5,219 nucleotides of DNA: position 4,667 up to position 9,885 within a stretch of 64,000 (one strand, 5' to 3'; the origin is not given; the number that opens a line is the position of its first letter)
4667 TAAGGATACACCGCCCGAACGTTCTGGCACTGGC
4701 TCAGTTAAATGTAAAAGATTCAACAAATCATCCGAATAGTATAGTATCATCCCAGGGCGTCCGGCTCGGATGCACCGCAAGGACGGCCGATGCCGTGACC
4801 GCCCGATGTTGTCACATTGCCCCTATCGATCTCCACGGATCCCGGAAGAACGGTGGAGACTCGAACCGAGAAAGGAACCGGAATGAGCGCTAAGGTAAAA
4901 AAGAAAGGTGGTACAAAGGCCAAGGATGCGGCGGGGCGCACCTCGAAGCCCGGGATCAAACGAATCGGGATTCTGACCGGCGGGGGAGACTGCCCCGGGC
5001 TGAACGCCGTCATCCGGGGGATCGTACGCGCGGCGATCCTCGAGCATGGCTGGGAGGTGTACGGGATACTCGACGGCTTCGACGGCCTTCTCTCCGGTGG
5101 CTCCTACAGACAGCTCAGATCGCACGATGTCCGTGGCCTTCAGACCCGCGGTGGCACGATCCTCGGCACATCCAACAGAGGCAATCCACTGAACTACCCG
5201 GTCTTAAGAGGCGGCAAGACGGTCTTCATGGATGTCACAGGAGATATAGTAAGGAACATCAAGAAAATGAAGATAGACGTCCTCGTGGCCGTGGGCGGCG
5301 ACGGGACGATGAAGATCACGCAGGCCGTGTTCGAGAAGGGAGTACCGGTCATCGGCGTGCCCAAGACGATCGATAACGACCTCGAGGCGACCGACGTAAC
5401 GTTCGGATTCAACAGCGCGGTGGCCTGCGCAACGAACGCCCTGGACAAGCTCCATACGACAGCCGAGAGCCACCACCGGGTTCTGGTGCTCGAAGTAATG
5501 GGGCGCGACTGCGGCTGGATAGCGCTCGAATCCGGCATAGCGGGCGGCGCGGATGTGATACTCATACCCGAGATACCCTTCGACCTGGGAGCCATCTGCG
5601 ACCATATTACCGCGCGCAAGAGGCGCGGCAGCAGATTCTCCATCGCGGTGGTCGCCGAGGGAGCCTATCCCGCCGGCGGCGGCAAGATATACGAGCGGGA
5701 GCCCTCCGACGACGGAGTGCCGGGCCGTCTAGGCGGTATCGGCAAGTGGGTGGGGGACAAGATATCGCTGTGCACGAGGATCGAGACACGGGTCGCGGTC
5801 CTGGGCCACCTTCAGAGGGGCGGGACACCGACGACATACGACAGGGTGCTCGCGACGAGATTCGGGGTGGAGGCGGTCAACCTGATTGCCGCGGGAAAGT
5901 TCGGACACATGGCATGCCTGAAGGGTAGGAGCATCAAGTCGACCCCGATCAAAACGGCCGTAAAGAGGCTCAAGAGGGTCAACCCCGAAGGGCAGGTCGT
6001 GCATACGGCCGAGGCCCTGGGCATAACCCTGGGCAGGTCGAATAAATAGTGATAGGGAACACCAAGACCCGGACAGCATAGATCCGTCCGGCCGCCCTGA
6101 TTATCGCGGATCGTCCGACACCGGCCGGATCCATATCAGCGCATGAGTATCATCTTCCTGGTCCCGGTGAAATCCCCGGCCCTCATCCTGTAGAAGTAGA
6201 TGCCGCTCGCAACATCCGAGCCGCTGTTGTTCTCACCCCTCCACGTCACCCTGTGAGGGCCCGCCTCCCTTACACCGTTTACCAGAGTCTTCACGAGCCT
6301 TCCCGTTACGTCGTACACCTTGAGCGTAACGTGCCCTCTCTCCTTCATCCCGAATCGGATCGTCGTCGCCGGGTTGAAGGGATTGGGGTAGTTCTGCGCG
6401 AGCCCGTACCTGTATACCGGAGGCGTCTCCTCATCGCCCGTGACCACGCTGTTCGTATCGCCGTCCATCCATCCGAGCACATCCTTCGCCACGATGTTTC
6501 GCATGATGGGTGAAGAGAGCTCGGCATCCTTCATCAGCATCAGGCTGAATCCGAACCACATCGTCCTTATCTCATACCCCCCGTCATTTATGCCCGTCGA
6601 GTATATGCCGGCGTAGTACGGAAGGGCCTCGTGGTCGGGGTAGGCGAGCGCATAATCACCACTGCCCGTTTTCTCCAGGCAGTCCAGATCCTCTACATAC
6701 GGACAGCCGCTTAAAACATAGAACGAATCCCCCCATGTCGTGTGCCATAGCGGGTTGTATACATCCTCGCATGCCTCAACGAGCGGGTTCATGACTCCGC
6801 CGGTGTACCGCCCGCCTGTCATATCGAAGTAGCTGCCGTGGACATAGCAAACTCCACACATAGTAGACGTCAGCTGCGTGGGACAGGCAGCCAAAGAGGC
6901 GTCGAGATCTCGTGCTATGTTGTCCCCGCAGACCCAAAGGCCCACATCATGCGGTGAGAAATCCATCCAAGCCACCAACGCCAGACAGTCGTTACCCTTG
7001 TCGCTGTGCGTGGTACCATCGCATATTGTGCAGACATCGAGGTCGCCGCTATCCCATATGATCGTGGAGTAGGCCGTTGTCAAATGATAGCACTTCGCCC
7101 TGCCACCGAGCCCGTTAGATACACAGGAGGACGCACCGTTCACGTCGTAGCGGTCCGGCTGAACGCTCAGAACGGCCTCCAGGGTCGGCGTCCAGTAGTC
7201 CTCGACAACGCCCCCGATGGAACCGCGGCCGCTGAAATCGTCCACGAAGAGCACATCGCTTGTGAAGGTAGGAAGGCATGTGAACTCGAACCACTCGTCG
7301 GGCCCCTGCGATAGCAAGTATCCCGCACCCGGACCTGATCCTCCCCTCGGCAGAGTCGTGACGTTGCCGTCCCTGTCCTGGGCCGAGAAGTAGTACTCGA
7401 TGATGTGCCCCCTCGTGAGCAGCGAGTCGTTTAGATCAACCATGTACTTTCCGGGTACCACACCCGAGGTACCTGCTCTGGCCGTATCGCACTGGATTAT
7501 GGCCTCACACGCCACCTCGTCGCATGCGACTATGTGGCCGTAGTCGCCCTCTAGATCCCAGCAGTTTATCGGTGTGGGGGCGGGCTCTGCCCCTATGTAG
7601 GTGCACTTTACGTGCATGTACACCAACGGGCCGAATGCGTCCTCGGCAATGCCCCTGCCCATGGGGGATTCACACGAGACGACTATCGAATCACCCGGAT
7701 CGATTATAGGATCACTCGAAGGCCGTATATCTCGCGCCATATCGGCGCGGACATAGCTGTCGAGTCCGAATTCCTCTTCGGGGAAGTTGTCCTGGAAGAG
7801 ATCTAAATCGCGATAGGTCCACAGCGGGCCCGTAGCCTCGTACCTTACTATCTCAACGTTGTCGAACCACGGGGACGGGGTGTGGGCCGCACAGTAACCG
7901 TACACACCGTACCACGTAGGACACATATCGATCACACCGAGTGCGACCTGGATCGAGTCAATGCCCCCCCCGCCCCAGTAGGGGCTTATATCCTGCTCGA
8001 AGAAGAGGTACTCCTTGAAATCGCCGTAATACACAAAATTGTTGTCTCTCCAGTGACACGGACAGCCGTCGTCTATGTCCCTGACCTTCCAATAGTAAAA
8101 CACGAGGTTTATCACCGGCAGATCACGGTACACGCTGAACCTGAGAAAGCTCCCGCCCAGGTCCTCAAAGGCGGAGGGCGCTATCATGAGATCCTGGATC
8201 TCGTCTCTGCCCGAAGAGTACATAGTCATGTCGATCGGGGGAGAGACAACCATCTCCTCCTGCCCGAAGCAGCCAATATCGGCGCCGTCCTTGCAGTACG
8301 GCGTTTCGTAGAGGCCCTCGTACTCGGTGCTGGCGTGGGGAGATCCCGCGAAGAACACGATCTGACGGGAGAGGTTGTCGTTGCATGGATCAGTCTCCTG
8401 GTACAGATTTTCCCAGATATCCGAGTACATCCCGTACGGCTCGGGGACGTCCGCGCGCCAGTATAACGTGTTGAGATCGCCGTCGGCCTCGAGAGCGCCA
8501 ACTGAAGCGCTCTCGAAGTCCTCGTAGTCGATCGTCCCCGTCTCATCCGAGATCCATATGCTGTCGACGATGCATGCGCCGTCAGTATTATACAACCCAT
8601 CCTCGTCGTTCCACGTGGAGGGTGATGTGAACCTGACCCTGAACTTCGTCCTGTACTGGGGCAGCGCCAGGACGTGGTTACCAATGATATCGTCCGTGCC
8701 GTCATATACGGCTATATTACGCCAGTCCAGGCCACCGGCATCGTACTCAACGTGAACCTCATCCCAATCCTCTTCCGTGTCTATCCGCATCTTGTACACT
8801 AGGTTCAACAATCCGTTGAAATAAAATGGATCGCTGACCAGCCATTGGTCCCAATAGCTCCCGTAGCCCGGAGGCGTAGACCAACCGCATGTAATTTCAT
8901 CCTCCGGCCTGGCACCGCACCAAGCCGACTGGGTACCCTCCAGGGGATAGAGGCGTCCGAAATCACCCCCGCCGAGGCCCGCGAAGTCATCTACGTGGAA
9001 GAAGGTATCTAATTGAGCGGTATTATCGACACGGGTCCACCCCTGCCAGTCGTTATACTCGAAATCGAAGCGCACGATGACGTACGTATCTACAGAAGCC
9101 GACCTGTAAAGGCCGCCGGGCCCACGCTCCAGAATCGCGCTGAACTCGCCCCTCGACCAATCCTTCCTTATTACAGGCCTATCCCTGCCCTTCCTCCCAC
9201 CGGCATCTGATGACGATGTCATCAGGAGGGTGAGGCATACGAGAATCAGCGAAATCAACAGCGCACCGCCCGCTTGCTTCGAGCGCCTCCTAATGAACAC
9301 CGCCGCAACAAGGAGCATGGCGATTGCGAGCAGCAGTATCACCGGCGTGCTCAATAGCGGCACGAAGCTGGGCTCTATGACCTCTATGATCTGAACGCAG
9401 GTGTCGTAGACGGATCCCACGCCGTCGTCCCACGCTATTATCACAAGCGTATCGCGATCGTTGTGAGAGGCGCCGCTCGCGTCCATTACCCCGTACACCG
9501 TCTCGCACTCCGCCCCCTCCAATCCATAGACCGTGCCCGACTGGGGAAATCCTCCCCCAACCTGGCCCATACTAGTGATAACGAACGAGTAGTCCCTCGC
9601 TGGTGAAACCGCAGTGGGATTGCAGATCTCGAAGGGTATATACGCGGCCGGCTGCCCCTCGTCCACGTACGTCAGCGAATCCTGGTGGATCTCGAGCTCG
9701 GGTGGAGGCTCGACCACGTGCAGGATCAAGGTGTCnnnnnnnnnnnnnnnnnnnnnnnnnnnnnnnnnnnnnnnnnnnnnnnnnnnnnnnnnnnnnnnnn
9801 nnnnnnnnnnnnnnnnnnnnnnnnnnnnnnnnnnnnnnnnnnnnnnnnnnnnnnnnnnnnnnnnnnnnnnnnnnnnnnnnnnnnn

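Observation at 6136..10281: Apparent polyprotein: two exported proteins joined by an IPTL-CTERM-like sorting helix and a second signal peptide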

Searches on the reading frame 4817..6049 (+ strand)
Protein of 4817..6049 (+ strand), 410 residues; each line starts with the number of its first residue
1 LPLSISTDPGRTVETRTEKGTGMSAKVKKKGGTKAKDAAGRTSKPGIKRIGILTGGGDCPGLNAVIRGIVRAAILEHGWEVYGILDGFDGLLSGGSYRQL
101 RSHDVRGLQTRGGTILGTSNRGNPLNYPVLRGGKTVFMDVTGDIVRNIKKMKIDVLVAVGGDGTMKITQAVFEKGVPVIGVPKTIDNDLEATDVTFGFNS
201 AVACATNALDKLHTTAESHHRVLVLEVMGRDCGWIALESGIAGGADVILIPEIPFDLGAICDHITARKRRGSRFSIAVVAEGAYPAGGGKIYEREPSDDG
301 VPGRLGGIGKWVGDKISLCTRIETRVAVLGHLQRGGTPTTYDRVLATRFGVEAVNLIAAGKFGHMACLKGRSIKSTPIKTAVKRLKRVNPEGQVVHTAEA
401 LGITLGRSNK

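Call 44: search_protein_families(library=pfam, proteins=[window:4817-6049:+], max_evalue=0.00001)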
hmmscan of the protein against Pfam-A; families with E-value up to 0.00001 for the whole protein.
window:4817-6049:+ (410 aa): 2 families
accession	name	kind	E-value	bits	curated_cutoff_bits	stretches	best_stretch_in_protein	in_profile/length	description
PF00365.25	PFK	-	4.7e-104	348.1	30.9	1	49-357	1-277/277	Phosphofructokinase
PF01513.26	NAD_kinase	-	1.3e-06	29.2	25.5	1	144-182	64-103/130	ATP-NAD kinase N-terminal domain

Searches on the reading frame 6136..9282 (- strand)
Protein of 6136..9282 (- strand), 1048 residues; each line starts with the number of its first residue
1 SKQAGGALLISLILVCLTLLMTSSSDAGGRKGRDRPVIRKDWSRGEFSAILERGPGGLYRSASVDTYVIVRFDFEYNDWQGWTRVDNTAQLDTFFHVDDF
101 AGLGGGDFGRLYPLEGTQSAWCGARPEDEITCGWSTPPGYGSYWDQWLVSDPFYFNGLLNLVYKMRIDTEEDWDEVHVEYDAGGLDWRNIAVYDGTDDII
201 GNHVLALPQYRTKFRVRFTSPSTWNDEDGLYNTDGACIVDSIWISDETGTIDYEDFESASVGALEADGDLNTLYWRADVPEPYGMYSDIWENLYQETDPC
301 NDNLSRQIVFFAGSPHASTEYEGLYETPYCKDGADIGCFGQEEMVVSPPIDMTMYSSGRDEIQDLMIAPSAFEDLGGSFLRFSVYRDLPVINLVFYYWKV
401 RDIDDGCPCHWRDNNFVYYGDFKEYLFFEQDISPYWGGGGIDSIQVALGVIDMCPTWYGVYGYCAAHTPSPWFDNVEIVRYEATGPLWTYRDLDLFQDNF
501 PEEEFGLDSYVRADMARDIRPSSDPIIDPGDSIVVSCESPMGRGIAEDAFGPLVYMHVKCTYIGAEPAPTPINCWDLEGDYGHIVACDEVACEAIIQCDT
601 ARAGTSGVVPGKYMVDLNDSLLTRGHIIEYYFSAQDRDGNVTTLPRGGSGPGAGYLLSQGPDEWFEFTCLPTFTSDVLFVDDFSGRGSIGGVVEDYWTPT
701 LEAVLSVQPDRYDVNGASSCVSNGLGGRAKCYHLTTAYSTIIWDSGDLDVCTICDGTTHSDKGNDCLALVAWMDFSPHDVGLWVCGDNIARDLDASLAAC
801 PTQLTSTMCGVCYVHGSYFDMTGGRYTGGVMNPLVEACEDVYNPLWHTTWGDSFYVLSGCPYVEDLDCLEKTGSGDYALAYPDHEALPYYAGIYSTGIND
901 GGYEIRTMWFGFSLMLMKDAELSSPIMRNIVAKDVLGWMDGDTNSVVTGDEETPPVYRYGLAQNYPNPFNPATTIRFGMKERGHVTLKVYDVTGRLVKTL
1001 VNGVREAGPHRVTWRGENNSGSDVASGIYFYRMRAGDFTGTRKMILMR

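Call 3: search_protein_families(library=ncbifam, proteins=[window:6136-9282:-], max_evalue=1)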
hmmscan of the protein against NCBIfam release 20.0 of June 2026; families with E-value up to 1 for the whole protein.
window:6136-9282:- (1048 aa): 10 families
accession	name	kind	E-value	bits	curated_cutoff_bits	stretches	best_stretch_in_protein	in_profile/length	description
NF033707.1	T9SS_sortase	equivalog_domain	1.7e-09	35.9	420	1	963-1034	1000-1076/1095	type IX secretion system sortase PorU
NF052323.1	T9SSA_dep_M6i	equivalog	1.5e-08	33.1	600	1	963-1040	959-1030/1043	T9SS-dependent M6-like inactivated metalloprotease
TIGR04183.1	Por_Secre_tail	domain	3e-08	33.5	23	1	965-1045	2-70/72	T9SS type A sorting domain-containing protein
NF038113.1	T9SSA_dep_M36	equivalog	1.3e-06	26.9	885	1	963-1046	794-868/869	T9SS-dependent M36 family metallopeptidase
NF005176.1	PRK06655.1-1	equivalog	1.8e-06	28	230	1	983-1035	97-149/197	flagellar hook assembly protein FlgD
NF009276.0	PRK12633.1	equivalog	0.00018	21.3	383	1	983-1038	129-184/234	flagellar basal body rod modification protein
NF052228.1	T9SS_PorZ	equivalog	0.0002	19.9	260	1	965-1033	676-740/757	type IX secretion system anionic LPS delivery protein PorZ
NF009452.0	PRK12812.1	equivalog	0.0052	16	258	1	982-1040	151-211/289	flagellar basal body rod modification protein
NF053608.1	Lsa66_OmpA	equivalog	0.02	13.3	700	1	989-1039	183-232/581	fibronectin-binding adhesin Lsa66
NF009277.0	PRK12634.1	equivalog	0.095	12.8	333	1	982-1041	121-180/221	flagellar basal body rod modification protein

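Call 4: search_protein_families(library=pfam, proteins=[window:6136-9282:-], max_evalue=1)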
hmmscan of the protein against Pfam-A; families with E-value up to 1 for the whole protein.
window:6136-9282:- (1048 aa): 4 families
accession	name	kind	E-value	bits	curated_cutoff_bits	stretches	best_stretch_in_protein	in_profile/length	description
PF13860.13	FlgD_ig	-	2e-10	40.9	27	1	984-1035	24-75/79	FlgD Ig-like domain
PF18962.6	Por_Secre_tail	-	9.2e-07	29.5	27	1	965-1045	2-74/75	Secretion system C-terminal sorting domain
PF13585.12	CHU_C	-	0.0029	18.1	27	1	980-1035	24-72/86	CHU_C Type IX secretion signal domain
PF19337.4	BAMBI_C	-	0.075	13.3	27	1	745-778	98-132/138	BMP and activin membrane-bound inhibitor homolog C-terminus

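Call 53: search_solved_structures(query=A2, max_evalue=1)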
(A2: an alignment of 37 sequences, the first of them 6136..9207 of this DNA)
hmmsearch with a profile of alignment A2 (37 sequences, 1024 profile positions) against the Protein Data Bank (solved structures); distinct sequences matched with E-value up to 1: 7.
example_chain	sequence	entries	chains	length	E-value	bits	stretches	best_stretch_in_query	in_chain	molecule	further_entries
7eh9_A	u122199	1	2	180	7.5e-05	24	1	959-1011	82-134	Basal-body rod modification protein FlgD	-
7bhq_A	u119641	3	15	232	0.00011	23.4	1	959-1011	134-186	Basal-body rod modification protein FlgD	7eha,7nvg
3c12_A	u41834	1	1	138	0.0055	17.8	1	959-1005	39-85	Flagellar protein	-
3osv_A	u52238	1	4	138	0.0092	17.1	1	959-1009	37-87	Flagellar basal-body rod modification protein FlgD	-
6za2_A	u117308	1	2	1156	0.0096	17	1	924-1012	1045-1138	Por secretion system protein porU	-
4zzf_A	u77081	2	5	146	0.14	13.2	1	958-1008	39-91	Flagellar basal body rod modification protein | Basal-body rod modification protein FlgD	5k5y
4zzk_A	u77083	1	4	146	0.14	13.2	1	958-1008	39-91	Basal-body rod modification protein FlgD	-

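Call 64: predict_structure(alignment_id=A2)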
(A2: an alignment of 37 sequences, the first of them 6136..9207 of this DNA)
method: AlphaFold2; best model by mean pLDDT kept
length: 1023 residues; sequences in the alignment: 37
mean_pLDDT: 78.9   pTM: 0.62
mean pLDDT of the five models: 78.9, 78.3, 77.3, 77.0, 74.9
residues with pLDDT >= 90: 297; 70-90: 512; 50-70: 124; < 50: 90
segments of 3 or more residues with pLDDT < 50: 1-39, 270-278, 307-313, 626-637, 660-665, 834-836, 925-932, 941-944
pLDDT, mean of each block of 10 residues (from residue 1): 27 30 30 41 85 86 83 87 86 90 59 69 92 95 86 90 92 93 92 75 62 92 92 90 72 84 74 45 85 77 62 70 92 86 81 83 81 88 78 64 77 73 87 74 83 84 80 87 85 75 79 83 89 87 74 76 69 81 83 77 89 84 54 48 90 82 52 86 87 76 91 94 83 80 95 96 89 91 93 76 68 91 84 59 92 91 93 93 92 68 90 89 51 58 62 80 87 91 79 85 86 79 67
secondary structure, 60 per line:
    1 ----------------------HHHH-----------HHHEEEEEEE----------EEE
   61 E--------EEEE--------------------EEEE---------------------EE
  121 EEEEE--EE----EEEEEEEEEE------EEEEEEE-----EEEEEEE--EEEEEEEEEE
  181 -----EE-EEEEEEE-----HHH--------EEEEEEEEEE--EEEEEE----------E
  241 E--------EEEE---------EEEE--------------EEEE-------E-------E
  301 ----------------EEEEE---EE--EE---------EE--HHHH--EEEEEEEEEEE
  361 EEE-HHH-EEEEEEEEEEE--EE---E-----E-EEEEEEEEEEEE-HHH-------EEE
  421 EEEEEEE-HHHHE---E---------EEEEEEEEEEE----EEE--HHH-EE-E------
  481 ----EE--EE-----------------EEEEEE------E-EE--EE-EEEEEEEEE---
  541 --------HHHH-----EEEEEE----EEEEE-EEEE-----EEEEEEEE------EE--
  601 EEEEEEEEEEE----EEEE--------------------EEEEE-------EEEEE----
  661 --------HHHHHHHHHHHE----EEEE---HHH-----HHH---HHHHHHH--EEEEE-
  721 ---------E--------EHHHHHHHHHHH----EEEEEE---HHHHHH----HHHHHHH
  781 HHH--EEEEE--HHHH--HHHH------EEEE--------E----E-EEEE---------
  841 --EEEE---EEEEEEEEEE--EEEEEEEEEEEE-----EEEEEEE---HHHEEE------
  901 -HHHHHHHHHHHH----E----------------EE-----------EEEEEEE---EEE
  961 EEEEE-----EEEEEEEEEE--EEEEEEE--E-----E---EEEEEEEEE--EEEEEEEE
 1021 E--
elements in order (helices of 4 or more, strands of 3 or more residues): H23-26 E41-47 E58-61 E70-73 E94-97 E119-125 E134-143 E150-156 E162-168 E171-180 E189-195 E212-221 E224-229 E250-253 E263-266 E281-284 E317-321 H344-347 E350-363 E369-379 E395-406 E418-427 H429-432 E447-457 E462-464 E508-513 E529-537 H549-552 E558-563 E568-572 E574-577 E583-590 E601-611 E616-619 E640-644 E652-656 H669-679 E685-688 H706-712 E715-719 H740-750 E755-760 H764-769 H774-783 E786-790 H793-796 H799-802 E809-812 E828-831 E843-846 E850-859 E862-873 E879-885 E892-894 H902-913 E948-954 E958-965 E971-980 E983-989 E1002-1010 E1013-1021

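Call 66: fold_search(model_id=the predicted structure, library=pdb)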
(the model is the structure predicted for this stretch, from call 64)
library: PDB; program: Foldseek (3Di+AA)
matches with E <= 10: 1559; with E <= 0.001: 149
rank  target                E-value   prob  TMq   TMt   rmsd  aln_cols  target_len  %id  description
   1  5b4x_C                2.7e-09  1.00  0.10  0.14  24.2       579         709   10  Crystal structure of the ApoER2 ectodomain in complex with the Reelin R56 fragment (released 2017-04-26)
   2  6mvf_A                2.2e-08  1.00  0.15  0.20  19.8       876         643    8  Crystal structure of FMN-binding beta-glucuronidase from Facaelibacterium prausnitzii L2-6 (released 2019-01-30)
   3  4cu6                  4.3e-08  1.00  0.16  0.18  18.9       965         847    8  Unravelling the multiple functions of the architecturally intricate Streptococcus pneumoniae beta-galactosidase, BgaA (released 2014-08-20)
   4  9npf_A                4.8e-08  1.00  0.15  0.18  22.8       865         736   10  Crystal structure of the inactive conformation of a glycoside hydrolase (CapGH2b) from the GH2 family in the space gro (released 2025-11-12)
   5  5b4x_A                9.1e-08  0.99  0.10  0.14  24.0       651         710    9  Crystal structure of the ApoER2 ectodomain in complex with the Reelin R56 fragment (released 2017-04-26)
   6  9npl_E                1.0e-07  1.00  0.14  0.18  21.7       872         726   10  Crystal structure of the inactive conformation of a glycoside hydrolase (CapGH2b - E553Q Mutant) from the GH2 family i (released 2025-11-12)
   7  9npl_A                1.3e-07  0.99  0.15  0.19  22.7       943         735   10  Crystal structure of the inactive conformation of a glycoside hydrolase (CapGH2b - E553Q Mutant) from the GH2 family i (released 2025-11-12)
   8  5t98_B                1.3e-07  0.99  0.15  0.18  19.1       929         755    9  Crystal structure of BuGH2Awt (released 2017-09-13)
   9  9npe_D                1.3e-07  1.00  0.15  0.19  22.7       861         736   10  Crystal structure of the inactive conformation of a glycoside hydrolase (CapGH2b) from the GH2 family in the space gro (released 2025-11-12)
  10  3a7q_A                1.5e-07  0.99  0.09  0.13  25.7       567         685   10  Structural basis for specific recognition of reelin by its receptors (released 2010-03-23)
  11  9npe_F                1.5e-07  1.00  0.16  0.19  21.6       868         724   10  Crystal structure of the inactive conformation of a glycoside hydrolase (CapGH2b) from the GH2 family in the space gro (released 2025-11-12)
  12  9np8                  1.6e-07  1.00  0.15  0.19  23.0       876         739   10  Crystal structure of the inactive conformation of a glycoside hydrolase (CapGH2b) from the GH2 family in the space group (released 2025-11-12)
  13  9npc_C                2.0e-07  0.99  0.14  0.17  21.9       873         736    9  Crystal structure of the inactive conformation of a glycoside hydrolase (CapGH2b) from the GH2 family in the space gro (released 2025-11-12)
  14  9npf_B                2.4e-07  1.00  0.15  0.19  22.7       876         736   10  Crystal structure of the inactive conformation of a glycoside hydrolase (CapGH2b) from the GH2 family in the space gro (released 2025-11-12)
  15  9npf_E                2.8e-07  0.99  0.15  0.19  22.6       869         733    9  Crystal structure of the inactive conformation of a glycoside hydrolase (CapGH2b) from the GH2 family in the space gro (released 2025-11-12)
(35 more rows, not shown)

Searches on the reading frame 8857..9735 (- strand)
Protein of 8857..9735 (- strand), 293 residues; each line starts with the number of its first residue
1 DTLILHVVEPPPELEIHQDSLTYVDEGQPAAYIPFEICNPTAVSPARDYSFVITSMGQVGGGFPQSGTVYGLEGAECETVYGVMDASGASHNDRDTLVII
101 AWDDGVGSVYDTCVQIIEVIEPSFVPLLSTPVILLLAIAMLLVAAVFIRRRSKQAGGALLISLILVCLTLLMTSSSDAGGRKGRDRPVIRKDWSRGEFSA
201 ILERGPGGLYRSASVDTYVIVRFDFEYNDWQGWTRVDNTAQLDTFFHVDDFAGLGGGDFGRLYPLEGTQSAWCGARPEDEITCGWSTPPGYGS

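Call 69: find_related_loci(query=A3, collection=metagenome_contigs, flank=4000)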
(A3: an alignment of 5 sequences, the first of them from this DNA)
Query A3 (293 aa) in metagenome_contigs; peptide patterns used: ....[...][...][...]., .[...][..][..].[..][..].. (x = any residue, [..] = any of these).
313 stretches matched a pattern; 56 encode a relative of the query (tblastn E <= 1e-3); 56 distinct loci.
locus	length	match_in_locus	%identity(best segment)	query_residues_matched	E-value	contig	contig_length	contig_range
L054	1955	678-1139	55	1-154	2e-50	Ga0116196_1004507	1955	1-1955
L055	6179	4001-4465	50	2-156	2e-45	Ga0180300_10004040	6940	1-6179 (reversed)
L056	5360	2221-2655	52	7-152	3e-43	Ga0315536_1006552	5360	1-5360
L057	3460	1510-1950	52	7-151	1e-42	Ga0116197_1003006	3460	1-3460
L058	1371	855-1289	53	7-152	6e-44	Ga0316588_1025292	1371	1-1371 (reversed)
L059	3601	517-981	48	1-154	4e-40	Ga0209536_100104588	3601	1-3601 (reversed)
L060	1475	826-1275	50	2-152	7e-41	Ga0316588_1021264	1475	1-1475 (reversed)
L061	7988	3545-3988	48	148-293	3e-39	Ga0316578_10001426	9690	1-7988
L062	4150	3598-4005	53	159-293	9e-39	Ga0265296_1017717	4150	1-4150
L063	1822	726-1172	48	1-151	1e-38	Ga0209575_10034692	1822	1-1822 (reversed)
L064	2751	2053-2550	48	1-166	6e-38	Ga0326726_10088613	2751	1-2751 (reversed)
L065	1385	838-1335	48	1-166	6e-39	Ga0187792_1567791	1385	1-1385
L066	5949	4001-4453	49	2-152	2e-37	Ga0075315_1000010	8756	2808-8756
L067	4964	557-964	49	159-293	1e-36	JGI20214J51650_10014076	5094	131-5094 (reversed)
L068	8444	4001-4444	53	1-152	2e-36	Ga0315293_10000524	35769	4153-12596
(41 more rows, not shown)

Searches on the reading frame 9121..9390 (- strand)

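Call 11: search_protein_families(library=ncbifam, proteins=[window:9121-9390:-], max_evalue=10)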
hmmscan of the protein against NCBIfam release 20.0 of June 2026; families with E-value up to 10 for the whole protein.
seq(90 aa): 10 families
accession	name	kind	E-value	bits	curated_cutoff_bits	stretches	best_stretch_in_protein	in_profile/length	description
NF033207.2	midcut_by_XrtH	subfamily_domain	8.3e-05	22.7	45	1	7-61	34-86/175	midcut-by-XrtH protein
NF058595.1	invert_tail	domain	0.0089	16.4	37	1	16-61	27-73/113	lipo-invert putative C-terminal anchoring domain-containing protein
NF047510.1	LIC_10190_fam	subfamily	0.056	12.2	100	1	17-61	372-417/424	LIC_10190 family membrane protein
TIGR01167.1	LPXTG_anchor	domain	0.13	13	15.9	1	15-38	10-33/34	LPXTG cell wall anchor domain-containing protein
NF042935.1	SCO6880_fam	subfamily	0.16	10.9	60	1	13-82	17-81/477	SCO6880 family protein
NF033507.3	Loki-CTERM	subfamily_domain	0.21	11.9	19.9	1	16-38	5-25/27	Loki-CTERM sorting domain-containing protein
TIGR00810.1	secG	equivalog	0.6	10.2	30.85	1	44-62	9-27/73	preprotein translocase subunit SecG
NF051874.1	PVV_CTERM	equivalog_domain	2.5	8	27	1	21-39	17-34/38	PVV-CTERM domain-containing choice-of-anchor G protein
TIGR03382.1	GC_trans_RRR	domain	5.6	7.8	15.85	1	17-36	8-27/27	MYXO-CTERM sorting domain-containing protein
NF033846.1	Rumino_NPXTG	domain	8.9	6.8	23.5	1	18-36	10-28/30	NPXTG-anchored protein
